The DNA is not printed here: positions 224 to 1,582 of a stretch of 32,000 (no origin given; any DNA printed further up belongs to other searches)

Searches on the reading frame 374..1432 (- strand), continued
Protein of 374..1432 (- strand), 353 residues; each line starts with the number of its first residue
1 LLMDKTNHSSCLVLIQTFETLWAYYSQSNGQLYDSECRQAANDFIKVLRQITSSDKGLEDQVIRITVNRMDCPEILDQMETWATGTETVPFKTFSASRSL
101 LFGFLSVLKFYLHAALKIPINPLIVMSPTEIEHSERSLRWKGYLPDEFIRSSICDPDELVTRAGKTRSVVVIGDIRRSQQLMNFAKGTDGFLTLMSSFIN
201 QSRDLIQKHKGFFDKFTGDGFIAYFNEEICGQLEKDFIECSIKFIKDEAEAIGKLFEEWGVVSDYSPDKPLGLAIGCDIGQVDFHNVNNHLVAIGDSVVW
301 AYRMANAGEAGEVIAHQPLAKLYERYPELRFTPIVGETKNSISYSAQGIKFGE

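Call 24: list_cluster_members(proteins=[P0001, P0060, P0007, P0008])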
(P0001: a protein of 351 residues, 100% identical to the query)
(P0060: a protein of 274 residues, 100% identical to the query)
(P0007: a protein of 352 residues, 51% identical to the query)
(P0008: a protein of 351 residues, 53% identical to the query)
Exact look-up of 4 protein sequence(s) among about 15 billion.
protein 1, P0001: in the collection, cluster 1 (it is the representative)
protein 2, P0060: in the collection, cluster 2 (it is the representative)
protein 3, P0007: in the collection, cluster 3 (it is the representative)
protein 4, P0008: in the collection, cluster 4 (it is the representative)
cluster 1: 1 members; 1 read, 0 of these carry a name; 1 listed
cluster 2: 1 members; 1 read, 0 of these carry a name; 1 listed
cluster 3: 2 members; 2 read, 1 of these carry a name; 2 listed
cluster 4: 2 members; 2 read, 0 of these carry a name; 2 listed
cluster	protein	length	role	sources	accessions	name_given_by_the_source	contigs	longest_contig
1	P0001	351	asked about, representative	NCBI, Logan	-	-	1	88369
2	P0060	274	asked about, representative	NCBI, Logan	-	-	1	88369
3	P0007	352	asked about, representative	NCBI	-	-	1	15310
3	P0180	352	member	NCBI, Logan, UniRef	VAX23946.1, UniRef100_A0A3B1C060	hypothetical protein MNBD_NITROSPINAE02-738 [hydrothermal vent metagenome] | Guanylate cyclase domain-containing protein n=1 Tax=hydrothermal vent metagenome ...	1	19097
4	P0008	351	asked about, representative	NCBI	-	-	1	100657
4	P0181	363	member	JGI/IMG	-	-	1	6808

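Call 38: predict_structure(alignment_id=A1)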
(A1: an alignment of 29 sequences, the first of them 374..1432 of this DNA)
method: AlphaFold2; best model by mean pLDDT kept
length: 353 residues; sequences in the alignment: 29
mean_pLDDT: 92.0   pTM: 0.84
mean pLDDT of the five models: 92.0, 91.4, 91.4, 90.7, 89.9
residues with pLDDT >= 90: 251; 70-90: 99; 50-70: 1; < 50: 2
segments of 3 or more residues with pLDDT < 50: none
pLDDT, mean of each block of 10 residues (from residue 1): 77 96 93 97 96 89 87 94 95 90 94 92 83 84 90 86 98 92 82 93 97 94 98 97 98 90 78 96 92 97 95 97 96 92 95 84
secondary structure, 60 per line:
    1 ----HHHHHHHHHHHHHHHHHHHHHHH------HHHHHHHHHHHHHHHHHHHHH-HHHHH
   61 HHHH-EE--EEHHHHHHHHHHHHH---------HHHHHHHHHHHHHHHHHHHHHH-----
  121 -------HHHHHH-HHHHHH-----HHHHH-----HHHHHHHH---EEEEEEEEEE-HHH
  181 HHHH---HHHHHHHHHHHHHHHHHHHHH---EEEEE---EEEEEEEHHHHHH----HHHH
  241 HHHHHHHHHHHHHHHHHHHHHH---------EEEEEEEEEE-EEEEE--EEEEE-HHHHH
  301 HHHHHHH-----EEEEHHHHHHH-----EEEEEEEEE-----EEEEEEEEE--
elements in order: H5-27 H34-54 H56-64 H72-84 H94-115 H128-133 H135-140 H146-150 H156-163 E167-176 H178-184 H188-208 E212-216 E220-226 H227-232 H237-262 E272-281 E283-287 E290-294 H296-307 E313-316 H317-323 E329-337 E343-351

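Call 42: fold_search(model_id=the predicted structure, library=pdb)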
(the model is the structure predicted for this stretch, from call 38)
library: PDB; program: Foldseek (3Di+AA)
matches with E <= 10: 564; with E <= 0.001: 181
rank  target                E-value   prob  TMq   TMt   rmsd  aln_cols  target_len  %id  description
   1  5d0h_A                5.7e-11  1.00  0.41  0.86   2.4       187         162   22  Crystal Structure of triple mutant (KDA to EGY) of an adenylyl cyclase Ma1120 from Mycobacterium avium in complex with (released 2016-08-10)
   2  5d0g_A                1.3e-10  1.00  0.41  0.86   3.0       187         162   22  Crystal structure of triple mutant (KDA to EGY) of adenylyl cyclase Ma1120 from Mycobacterium avium in complex with GT (released 2016-08-10)
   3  3r5g_B                1.6e-10  1.00  0.46  0.79   3.1       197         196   18  Crystal structure of the adenylyl cyclase CyaB from P. aeruginosa (released 2012-01-11)
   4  3r5g_A                1.7e-10  1.00  0.46  0.80   2.9       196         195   18  Crystal structure of the adenylyl cyclase CyaB from P. aeruginosa (released 2012-01-11)
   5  4wp9_A                3.3e-10  1.00  0.42  0.86   3.0       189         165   22  Crystal structure of Adenylyl cyclase MA1120 from Mycobacterium Avium bound to 2'5'-DD-3'-ATP, Calcium and Magnesium i (released 2015-09-02)
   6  5d0e_B                3.7e-10  1.00  0.42  0.86   2.6       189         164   22  Crystal Structure of an adenylyl cyclase Ma1120-Cat in complex with GTP and calcium from Mycobacterium avium (released 2016-08-10)
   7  6fht_B                3.7e-10  1.00  0.49  0.25   6.4       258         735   16  Crystal structure of an artificial phytochrome regulated adenylate/guanylate cyclase in its dark adapted Pr form (released 2018-04-18)
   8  4wp8_A                4.6e-10  1.00  0.41  0.84   2.6       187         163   21  Crystal structure of Adenylyl cyclase Ma1120 from Mycobacterium Avium in complex with 2'5'-DD-3'-ATP and Manganese ion (released 2015-09-02)
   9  5d0e_A                5.7e-10  1.00  0.41  0.86   2.4       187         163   22  Crystal Structure of an adenylyl cyclase Ma1120-Cat in complex with GTP and calcium from Mycobacterium avium (released 2016-08-10)
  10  6fht_A                6.8e-10  1.00  0.50  0.25   7.6       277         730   13  Crystal structure of an artificial phytochrome regulated adenylate/guanylate cyclase in its dark adapted Pr form (released 2018-04-18)
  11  4wpa_A                7.5e-10  1.00  0.40  0.86   2.9       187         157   21  Crystal structure of Adenylyl cyclase Ma1120 from Mycobacterium Avium bound to Pyrophosphate and Calcium (released 2015-09-02)
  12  5d0g_B                8.4e-10  1.00  0.38  0.83   3.1       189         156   22  Crystal structure of triple mutant (KDA to EGY) of adenylyl cyclase Ma1120 from Mycobacterium avium in complex with GT (released 2016-08-10)
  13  4wp8_B                1.2e-09  1.00  0.41  0.83   3.4       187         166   21  Crystal structure of Adenylyl cyclase Ma1120 from Mycobacterium Avium in complex with 2'5'-DD-3'-ATP and Manganese ion (released 2015-09-02)
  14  5d15_A                1.2e-09  1.00  0.41  0.85   2.8       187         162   22  Crystal structure of an adenylyl cyclase Ma1120 from Mycobacterium avium in complex with ATP and calcium ion (released 2016-08-10)
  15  5d0h_B                1.5e-09  1.00  0.42  0.89   2.2       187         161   21  Crystal Structure of triple mutant (KDA to EGY) of an adenylyl cyclase Ma1120 from Mycobacterium avium in complex with (released 2016-08-10)
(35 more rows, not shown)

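Call 56: search_protein_families(library=pfam, proteins=[L138:7049-7630:+, L022:7104-9623:+, L025:446-1564:+, L016:5438-5908:+, L016:7071-8378:+, L018:4887-5417:+, L019:3428-3922:-, L006:5346-7436:+, L126:3199-5418:+, L001:4757-5860:+], max_evalue=0.0001)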
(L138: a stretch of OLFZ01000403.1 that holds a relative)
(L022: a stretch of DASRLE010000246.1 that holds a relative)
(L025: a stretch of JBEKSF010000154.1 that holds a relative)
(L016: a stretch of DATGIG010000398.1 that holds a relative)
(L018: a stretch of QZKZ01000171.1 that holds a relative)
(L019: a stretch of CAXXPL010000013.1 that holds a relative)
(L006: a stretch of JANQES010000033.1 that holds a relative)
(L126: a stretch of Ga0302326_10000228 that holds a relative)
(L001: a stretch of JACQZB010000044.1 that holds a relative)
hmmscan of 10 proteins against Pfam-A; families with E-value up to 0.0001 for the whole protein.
L138:7049-7630:+ (194 aa): 1 family
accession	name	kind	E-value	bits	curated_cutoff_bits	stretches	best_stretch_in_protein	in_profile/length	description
PF18967.5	PycTM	-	7.6e-06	26.7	27.2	1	117-177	44-104/107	Pycsar effector protein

L022:7104-9623:+ (840 aa): 6 families
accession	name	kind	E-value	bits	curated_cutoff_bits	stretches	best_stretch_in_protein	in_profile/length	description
PF02518.31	HATPase_c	-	5.5e-52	175.3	26.4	2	290-399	2-109/111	Histidine kinase-, DNA gyrase B-, and HSP90-like ATPase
PF00512.31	HisKA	-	2.4e-29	101.6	26.9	2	177-244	2-66/66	His Kinase A (phospho-acceptor) domain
PF00072.30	Response_reg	-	3.9e-22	79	30.2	1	451-561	1-110/111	Response regulator receiver domain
PF08448.16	PAS_4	-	1.2e-13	51.7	23.1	1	36-150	1-109/110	PAS fold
PF13426.13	PAS_9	-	4.9e-09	36.8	27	1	45-148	6-103/103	PAS domain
PF13581.12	HATPase_c_2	-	5.4e-05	23.7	27.4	0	287-377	25-112/127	Histidine kinase-like ATPase domain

L025:446-1564:+ (373 aa): 2 families
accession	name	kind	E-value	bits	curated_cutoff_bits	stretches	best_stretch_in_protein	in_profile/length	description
PF00211.25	Guanylate_cyc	-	1.9e-48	164.9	21.9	1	179-355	4-181/183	Adenylate and Guanylate cyclase catalytic domain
PF00072.30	Response_reg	-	2.4e-31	108.6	30.2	1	23-133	1-109/111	Response regulator receiver domain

L016:5438-5908:+ (157 aa): 0 families

L016:7071-8378:+ (436 aa): 4 families
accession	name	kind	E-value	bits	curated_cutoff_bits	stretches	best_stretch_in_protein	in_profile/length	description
PF19051.5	GFO_IDH_MocA_C2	-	9.9e-29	101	23.3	1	217-432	43-253/254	Oxidoreductase family, C-terminal alpha/beta domain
PF01408.29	GFO_IDH_MocA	-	9.7e-22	78.3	24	1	45-175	1-119/120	Oxidoreductase family, NAD-binding Rossmann fold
PF02894.22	GFO_IDH_MocA_C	-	4.2e-07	30.4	22.9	0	253-394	29-206/218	Oxidoreductase family, C-terminal alpha/beta domain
PF22725.1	GFO_IDH_MocA_C3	-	6.9e-07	29.7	27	0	252-283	31-62/124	GFO/IDH/MocA C-terminal domain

L018:4887-5417:+ (177 aa): 1 family
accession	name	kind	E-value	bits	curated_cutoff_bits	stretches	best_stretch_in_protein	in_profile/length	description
PF00027.35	cNMP_binding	-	5.1e-18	65.3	27.5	1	60-147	2-89/89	Cyclic nucleotide-binding domain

L019:3428-3922:- (165 aa): 1 family
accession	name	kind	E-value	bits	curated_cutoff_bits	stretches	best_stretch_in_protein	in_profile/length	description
PF00027.35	cNMP_binding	-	5.4e-12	46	27.5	1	42-135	2-89/89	Cyclic nucleotide-binding domain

L006:5346-7436:+ (697 aa): 2 families
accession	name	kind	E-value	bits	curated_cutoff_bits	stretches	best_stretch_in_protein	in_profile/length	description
PF07690.21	MFS_1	-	1e-43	150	33.4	2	16-305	3-289/347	Major Facilitator Superfamily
PF00027.35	cNMP_binding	-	1.8e-20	73.1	27.5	1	547-632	2-88/89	Cyclic nucleotide-binding domain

L126:3199-5418:+ (740 aa): 7 families
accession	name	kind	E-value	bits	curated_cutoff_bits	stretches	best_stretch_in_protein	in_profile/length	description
PF00072.30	Response_reg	-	5.5e-30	104.2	30.2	2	595-707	1-110/111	Response regulator receiver domain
PF02518.31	HATPase_c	-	5.1e-20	72.4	26.4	1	451-571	2-109/111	Histidine kinase-, DNA gyrase B-, and HSP90-like ATPase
PF00989.32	PAS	-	7.2e-10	39.3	22.6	1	213-325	2-113/113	PAS fold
PF08447.18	PAS_3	-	2.9e-09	37.5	25.6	1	235-322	2-89/89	PAS fold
PF13426.13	PAS_9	-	5.8e-07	30.2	27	1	224-326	3-102/103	PAS domain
PF00512.31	HisKA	-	8.7e-07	29.3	26.9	1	345-406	3-63/66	His Kinase A (phospho-acceptor) domain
PF08448.16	PAS_4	-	1.9e-05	25.3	23.1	1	218-329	1-109/110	PAS fold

L001:4757-5860:+ (368 aa): 1 family
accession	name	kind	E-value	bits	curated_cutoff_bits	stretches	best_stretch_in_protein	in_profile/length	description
PF00365.25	PFK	-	4.7e-34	118.4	30.9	1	9-264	1-238/277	Phosphofructokinase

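Call 59: search_protein_families(library=padloc, proteins=[L138:7049-7630:+, L138:5884-7101:+, L138:7594-8355:+, L138:8399-10039:+, P0002, P0017, P0033, P0051, P0056], max_evalue=0.01)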
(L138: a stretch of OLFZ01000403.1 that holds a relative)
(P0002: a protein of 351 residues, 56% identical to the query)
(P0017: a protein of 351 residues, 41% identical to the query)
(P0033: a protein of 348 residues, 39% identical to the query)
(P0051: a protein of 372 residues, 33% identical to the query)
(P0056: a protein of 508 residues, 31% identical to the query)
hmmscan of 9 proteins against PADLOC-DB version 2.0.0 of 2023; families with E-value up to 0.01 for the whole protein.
L138:7049-7630:+ (194 aa): 11 families
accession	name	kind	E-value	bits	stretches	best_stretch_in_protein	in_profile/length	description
PDLC02365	PycTM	-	1.6e-29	101.3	1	11-193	2-164/165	-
PDLC02364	PycTM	-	2.1e-26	91.2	1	9-189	4-150/160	-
PDLC02363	PycTM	-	2.5e-26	90.4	1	9-190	4-152/154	-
PDLC00700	Effector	-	1.3e-11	42.7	1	65-189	43-165/173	2TM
PDLC00678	Effector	-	2.1e-11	42.2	1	14-192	15-175/184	2TM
PDLC00691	Effector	-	5.8e-10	37.3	1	12-192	5-170/176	2TM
PDLC00711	Effector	-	2e-09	35.9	1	122-176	89-146/164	2TM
PDLC00685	Effector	-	8.9e-09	33.4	1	12-176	19-154/174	2TM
PDLC02362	PycTM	-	2e-08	33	1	110-175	7-54/74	-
PDLC00668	Effector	-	7.4e-08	30.5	1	6-189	8-175/184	2TM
PDLC00692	Effector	-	1.4e-07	29.5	1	121-188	82-152/167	2TM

L138:5884-7101:+ (406 aa): 1 family
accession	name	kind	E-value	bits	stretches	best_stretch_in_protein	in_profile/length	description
PDLC02367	PycC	-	5.8e-05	20.6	1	198-364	42-201/226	-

L138:7594-8355:+ (254 aa): 10 families
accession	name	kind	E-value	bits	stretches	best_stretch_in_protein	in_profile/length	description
PDLC02368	PycC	-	6.1e-94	312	1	21-253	3-233/234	-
PDLC02367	PycC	-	4.7e-21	73.3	1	54-238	33-206/226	-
PDLC02369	PycC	-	2.3e-19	67.9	1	27-229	9-201/248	-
PDLC00766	PycC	-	7.9e-15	52.9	1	48-227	27-202/232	Pycsar cyclase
PDLC00763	PycC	-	3.3e-12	44.4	1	66-225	56-212/268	Pycsar cyclase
PDLC00765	PycC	-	1.9e-11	41.7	1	78-248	277-440/477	Pycsar cyclase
PDLC02366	PycC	-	5.6e-07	26.8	1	78-234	68-220/486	-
PDLC00762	PycC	-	7.4e-06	23.1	1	126-238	120-229/508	Pycsar cyclase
PDLC02370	PycC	-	0.00011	19.6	1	53-203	71-225/340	-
PDLC00764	PycC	-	0.006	13.5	1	61-169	92-205/449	Pycsar cyclase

L138:8399-10039:+ (547 aa): 29 families (the best 25 are shown)
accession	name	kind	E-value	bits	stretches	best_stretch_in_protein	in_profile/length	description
PDLC04155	HEC-06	-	8.3e-31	105.1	1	1-333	1-317/562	-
PDLC04157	HEC-06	-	9.6e-31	105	1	8-328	10-312/558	-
PDLC02691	Orf5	-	2e-27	94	1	5-313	3-319/579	Orf5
PDLC04154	HEC-06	-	9.3e-24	82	1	5-286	7-283/569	-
PDLC02695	Orf5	-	2.4e-22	77.1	1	4-337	2-345/601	Orf5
PDLC02693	Orf5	-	8.3e-22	75.9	1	18-339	4-301/543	Orf5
PDLC02700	Orf5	-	4.3e-21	73.3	1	20-262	9-238/555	Orf5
PDLC02686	Orf5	-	5.6e-21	72.6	1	5-303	3-290/566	Orf5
PDLC02687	Orf5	-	9e-21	72.2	1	6-286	2-277/543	Orf5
PDLC02701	Orf5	-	2.9e-19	67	1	8-332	6-332/596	Orf5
PDLC02690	Orf5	-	2.2e-18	64.4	1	20-260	7-226/531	Orf5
PDLC02698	Orf5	-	2.4e-15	54.3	1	9-284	7-284/573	Orf5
PDLC02699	Orf5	-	5.8e-14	49.7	1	24-92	2-65/530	Orf5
PDLC02786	SspE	-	2.2e-13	47.5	1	7-94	8-106/766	SspE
PDLC04156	HEC-06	-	3.6e-13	46.9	1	9-285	8-280/562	-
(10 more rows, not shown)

P0002 (351 aa): 1 family
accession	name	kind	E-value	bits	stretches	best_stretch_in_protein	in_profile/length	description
PDLC02367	PycC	-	0.0006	17.3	1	166-228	43-104/226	-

P0017 (351 aa): 3 families
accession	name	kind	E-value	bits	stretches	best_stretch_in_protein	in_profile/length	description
PDLC02367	PycC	-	0.00024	18.6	1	157-327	37-200/226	-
PDLC00734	PycC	-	0.0027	14.8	1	180-247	205-275/374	Pycsar cyclase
PDLC02369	PycC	-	0.0094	13.5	0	165-322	48-193/248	-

P0033 (348 aa): 2 families
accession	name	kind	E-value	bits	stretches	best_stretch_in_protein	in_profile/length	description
PDLC02367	PycC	-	1.3e-05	22.8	1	165-325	45-198/226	-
PDLC00766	PycC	-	0.0047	14.4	0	165-324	45-200/232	Pycsar cyclase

P0051 (372 aa): 1 family
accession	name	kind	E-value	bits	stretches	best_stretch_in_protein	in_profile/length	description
PDLC00734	PycC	-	0.0044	14.2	1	198-361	206-371/374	Pycsar cyclase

P0056 (508 aa): 5 families
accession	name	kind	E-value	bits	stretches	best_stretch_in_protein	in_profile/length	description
PDLC00405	SduA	-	6.2e-06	23.9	1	11-70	7-66/323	DUF4263 domain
PDLC04055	PD-T4-6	-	0.0002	18.3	1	10-128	365-483/496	-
PDLC02370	PycC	-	0.00029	18.3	1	316-475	88-248/340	-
PDLC00765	PycC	-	0.0019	15.3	1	409-473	352-420/477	Pycsar cyclase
PDLC02366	PycC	-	0.0048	13.9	1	407-477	372-445/486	-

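Call 62: find_encoding_contigs(protein=P0013, flank=5000, max_places=2)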
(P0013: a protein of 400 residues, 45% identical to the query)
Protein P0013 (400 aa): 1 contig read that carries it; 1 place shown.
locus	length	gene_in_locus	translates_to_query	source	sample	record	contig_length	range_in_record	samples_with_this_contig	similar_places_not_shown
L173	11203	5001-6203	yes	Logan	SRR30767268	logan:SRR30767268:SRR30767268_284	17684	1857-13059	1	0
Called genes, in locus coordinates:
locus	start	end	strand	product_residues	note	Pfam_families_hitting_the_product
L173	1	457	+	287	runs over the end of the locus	PF01008:IF-2B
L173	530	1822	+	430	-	PF00675:Peptidase_M16, PF05193:Peptidase_M16_C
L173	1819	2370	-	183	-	PF01451:LMWPc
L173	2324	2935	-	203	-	PF10502:Peptidase_S26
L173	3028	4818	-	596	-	PF00009:GTP_EFTU, PF03144:GTP_EFTU_D2 (weak), PF00679:EFG_C, PF06421:LepA_C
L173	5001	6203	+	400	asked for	-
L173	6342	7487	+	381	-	PF00365:PFK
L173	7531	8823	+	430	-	PF00989:PAS (weak), PF13188:PAS_8 (weak), PF08448:PAS_4 (weak), PF13426:PAS_9 (weak), PF08447:PAS_3, PF00990:GGDEF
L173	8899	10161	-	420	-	PF00275:EPSP_synthase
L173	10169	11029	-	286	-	PF17827:PrmC_N, PF03602:Cons_hypoth95 (weak), PF05175:MTS, PF13847:Methyltransf_31, PF08242:Methyltransf_12, PF13649:Methyltransf_25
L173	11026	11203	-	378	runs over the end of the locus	PF03462:PCRF, PF00472:RF-1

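Call 63: find_encoding_contigs(protein=P0010, flank=5000, max_places=2)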
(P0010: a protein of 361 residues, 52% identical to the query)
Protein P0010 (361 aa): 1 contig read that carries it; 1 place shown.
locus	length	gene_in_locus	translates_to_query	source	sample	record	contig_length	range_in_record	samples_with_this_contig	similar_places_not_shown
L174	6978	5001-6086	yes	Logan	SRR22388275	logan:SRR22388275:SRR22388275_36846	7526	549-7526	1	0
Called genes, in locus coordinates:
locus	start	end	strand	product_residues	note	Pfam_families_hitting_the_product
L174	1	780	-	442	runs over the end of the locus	?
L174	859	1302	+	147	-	PF01402:RHH_1, PF08753:NikR_C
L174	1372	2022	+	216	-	PF01891:CbiM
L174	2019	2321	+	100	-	PF13190:PDGLE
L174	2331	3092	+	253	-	PF02361:CbiQ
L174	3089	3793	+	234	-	PF00005:ABC_tran, PF13304:AAA_21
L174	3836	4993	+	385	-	PF00365:PFK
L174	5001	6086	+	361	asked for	-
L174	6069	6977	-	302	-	?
